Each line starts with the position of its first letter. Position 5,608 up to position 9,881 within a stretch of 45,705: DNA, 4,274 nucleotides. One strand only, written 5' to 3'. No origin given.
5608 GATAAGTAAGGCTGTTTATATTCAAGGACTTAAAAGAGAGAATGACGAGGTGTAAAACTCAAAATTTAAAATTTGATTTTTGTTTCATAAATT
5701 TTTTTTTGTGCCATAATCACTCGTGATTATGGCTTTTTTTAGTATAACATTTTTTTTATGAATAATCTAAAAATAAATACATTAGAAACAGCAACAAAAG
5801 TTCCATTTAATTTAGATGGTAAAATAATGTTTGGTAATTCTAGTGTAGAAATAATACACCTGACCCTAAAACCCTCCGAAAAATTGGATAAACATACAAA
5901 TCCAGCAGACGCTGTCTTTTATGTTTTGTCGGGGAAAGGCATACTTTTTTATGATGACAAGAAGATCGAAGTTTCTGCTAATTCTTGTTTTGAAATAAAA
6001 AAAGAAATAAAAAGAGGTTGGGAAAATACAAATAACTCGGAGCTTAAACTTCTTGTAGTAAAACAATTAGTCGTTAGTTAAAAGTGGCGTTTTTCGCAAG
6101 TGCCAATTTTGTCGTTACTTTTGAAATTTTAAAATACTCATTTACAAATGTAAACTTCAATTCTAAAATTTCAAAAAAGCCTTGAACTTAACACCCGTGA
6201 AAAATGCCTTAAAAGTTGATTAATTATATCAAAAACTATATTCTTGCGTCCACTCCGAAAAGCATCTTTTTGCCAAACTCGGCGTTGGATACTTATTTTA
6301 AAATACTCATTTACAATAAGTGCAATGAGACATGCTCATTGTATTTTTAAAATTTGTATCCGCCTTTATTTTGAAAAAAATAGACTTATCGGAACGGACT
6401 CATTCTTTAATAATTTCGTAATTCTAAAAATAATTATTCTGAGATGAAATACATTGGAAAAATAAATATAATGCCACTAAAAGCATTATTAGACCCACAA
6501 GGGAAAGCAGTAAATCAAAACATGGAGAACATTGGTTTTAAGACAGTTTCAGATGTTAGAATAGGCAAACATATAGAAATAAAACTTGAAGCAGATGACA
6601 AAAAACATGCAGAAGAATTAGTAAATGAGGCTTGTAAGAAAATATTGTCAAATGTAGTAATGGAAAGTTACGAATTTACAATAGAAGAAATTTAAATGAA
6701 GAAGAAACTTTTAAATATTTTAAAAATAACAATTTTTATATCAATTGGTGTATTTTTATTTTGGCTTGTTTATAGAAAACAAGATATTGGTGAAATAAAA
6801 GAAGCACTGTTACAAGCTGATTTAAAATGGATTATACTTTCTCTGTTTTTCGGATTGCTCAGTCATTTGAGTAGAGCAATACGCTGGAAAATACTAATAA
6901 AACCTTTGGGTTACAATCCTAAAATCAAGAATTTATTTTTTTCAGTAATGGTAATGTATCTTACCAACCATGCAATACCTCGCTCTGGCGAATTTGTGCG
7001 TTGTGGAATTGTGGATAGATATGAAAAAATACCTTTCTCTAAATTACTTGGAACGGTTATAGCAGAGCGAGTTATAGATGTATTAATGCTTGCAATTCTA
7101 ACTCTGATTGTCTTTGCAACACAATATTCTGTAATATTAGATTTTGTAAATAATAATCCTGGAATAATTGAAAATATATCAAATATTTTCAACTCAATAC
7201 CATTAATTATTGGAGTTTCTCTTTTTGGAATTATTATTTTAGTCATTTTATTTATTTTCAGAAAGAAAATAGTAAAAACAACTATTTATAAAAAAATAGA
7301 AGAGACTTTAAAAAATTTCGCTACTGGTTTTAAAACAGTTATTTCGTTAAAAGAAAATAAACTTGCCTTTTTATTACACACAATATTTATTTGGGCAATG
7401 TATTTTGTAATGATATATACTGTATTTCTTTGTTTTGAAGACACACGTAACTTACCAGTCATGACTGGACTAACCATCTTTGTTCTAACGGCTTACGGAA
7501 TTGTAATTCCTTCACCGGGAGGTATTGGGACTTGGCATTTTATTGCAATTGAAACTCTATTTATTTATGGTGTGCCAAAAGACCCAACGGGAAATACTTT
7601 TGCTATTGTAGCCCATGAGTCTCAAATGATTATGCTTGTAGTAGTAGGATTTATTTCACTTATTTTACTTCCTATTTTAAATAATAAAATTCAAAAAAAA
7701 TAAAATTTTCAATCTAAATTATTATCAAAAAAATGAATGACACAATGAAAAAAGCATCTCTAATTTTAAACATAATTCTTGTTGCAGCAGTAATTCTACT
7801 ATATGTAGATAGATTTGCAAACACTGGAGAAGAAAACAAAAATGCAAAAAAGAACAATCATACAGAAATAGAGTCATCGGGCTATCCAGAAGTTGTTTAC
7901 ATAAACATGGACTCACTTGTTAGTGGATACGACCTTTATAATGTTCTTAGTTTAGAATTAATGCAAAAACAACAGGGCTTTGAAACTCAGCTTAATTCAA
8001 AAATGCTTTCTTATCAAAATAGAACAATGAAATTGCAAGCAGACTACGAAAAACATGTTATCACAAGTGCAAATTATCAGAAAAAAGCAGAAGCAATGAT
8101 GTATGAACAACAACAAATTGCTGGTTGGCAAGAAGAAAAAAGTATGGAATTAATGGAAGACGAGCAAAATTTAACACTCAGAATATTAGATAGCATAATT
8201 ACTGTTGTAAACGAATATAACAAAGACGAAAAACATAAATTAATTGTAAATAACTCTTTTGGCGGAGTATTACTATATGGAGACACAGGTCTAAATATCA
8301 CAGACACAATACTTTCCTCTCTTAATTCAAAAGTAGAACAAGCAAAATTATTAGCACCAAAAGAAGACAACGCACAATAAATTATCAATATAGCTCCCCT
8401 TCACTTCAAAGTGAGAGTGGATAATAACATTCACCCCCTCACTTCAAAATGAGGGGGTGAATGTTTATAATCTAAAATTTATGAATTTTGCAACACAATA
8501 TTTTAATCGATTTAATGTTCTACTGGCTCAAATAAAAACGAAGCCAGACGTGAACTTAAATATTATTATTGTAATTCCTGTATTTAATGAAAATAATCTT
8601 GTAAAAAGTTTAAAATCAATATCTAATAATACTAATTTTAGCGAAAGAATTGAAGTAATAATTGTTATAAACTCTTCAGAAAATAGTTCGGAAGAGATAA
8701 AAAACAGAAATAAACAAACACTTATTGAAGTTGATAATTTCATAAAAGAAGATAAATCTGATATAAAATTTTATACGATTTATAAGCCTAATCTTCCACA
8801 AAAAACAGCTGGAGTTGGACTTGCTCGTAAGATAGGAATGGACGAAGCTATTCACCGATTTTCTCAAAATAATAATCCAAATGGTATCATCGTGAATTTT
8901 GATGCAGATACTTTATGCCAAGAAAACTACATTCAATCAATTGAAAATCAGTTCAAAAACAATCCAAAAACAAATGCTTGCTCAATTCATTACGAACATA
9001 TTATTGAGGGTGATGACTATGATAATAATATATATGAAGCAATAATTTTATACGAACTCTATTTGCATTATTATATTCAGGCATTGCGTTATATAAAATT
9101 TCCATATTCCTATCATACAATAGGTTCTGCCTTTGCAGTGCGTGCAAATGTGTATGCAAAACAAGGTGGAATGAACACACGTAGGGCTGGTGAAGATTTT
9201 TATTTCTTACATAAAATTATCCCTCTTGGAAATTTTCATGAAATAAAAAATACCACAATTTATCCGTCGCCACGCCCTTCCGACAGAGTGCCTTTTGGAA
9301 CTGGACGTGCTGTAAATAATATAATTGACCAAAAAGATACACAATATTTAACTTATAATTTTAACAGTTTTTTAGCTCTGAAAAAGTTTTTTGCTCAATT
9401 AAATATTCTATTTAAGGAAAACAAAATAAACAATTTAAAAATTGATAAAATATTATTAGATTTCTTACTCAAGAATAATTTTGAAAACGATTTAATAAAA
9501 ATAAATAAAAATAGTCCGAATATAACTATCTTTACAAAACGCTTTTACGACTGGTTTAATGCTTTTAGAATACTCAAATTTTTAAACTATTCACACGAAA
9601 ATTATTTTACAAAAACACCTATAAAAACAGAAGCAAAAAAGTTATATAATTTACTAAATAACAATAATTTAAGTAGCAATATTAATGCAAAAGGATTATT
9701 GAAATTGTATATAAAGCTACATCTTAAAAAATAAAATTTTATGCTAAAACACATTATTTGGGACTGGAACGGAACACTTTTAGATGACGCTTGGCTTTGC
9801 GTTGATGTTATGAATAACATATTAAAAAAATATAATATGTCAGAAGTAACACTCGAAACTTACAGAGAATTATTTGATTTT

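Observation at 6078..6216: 123-bp MITE with perfect 8-bp target-site duplications, present in two inverted copies 11.5 kb apart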

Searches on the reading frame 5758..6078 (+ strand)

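Call 54: search_protein_families(library=pfam, proteins=[window:5758-6078:+], max_evalue=0.00001)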
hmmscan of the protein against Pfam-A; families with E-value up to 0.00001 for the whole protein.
window:5758-6078:+ (107 aa): 1 family
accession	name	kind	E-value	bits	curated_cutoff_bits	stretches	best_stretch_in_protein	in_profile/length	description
PF07883.17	Cupin_2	-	1.4e-10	41.2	27.2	1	35-101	3-69/70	Cupin domain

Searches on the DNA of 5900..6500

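Call 45: search_rna_families(source=window, start=5900, end=6500, threshold=evalue, max_evalue=1)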
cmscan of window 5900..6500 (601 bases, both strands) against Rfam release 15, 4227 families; matches with E-value up to 1: 6.
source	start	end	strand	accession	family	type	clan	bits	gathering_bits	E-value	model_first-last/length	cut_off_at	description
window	5946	6013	+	RF01605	plasmodium_snoR30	Gene; snRNA; snoRNA; CD-box;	-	26.2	43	0.088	1-74/74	no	small nucleolar RNA snoR30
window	6292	6404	+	RF01873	PISRT1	Gene; lncRNA;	-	23.8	70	0.81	1-107/107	no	Polled intersex syndrome regulated transcript 1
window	6091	6203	+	RF04134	MIR7504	Gene; miRNA;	-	21.5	83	0.36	1-124/124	no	MIR7504 microRNA precursor family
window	6086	6208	-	RF04099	MIR837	Gene; miRNA;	-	20.5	117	0.2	1-122/122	no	MIR837 microRNA precursor family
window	6091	6203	-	RF04134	MIR7504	Gene; miRNA;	-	20.5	83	0.66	1-124/124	no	MIR7504 microRNA precursor family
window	5946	6004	+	RF01420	snoR113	Gene; snRNA; snoRNA; CD-box;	-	18.2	47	0.37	1-103/103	no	Small nucleolar RNA snoR113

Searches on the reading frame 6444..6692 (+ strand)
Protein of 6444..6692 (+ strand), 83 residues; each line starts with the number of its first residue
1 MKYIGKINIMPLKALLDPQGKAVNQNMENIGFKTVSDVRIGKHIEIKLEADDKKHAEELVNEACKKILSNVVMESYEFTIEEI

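Call 54: search_protein_families(library=pfam, proteins=[window:6444-6692:+], max_evalue=0.00001)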
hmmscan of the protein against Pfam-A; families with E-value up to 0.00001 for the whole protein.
window:6444-6692:+ (83 aa): 1 family
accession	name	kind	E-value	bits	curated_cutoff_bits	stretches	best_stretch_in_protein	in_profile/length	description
PF02700.19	PurS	-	7.3e-27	93.8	22.2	1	6-80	3-77/77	Phosphoribosylformylglycinamidine (FGAM) synthase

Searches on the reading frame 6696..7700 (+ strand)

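Call 54: search_protein_families(library=pfam, proteins=[window:6696-7700:+], max_evalue=0.00001)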
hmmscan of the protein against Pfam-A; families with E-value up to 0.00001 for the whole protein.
window:6696-7700:+ (335 aa): 1 family
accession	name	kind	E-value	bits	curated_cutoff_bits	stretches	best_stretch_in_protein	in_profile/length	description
PF03706.18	LPG_synthase_TM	-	8.3e-40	137.5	33.4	1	11-318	5-302/302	Lysylphosphatidylglycerol synthase TM region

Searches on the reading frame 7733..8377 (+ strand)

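Call 54: search_protein_families(library=pfam, proteins=[window:7733-8377:+], max_evalue=0.00001)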
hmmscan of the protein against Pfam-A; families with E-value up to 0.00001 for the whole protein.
window:7733-8377:+ (215 aa): 1 family
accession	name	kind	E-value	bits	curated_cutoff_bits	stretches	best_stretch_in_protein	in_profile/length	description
PF03938.19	OmpH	-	9.5e-17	62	32.4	1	54-197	2-141/141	Outer membrane protein (OmpH-like)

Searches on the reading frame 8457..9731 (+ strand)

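Call 54: search_protein_families(library=pfam, proteins=[window:8457-9731:+], max_evalue=0.00001)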
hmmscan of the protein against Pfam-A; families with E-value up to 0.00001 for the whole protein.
window:8457-9731:+ (425 aa): 1 family
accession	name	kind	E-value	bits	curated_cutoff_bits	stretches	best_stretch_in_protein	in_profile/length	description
PF00535.33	Glycos_transf_2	-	4.5e-10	40.2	23.3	1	38-221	2-152/168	Glycosyl transferase family 2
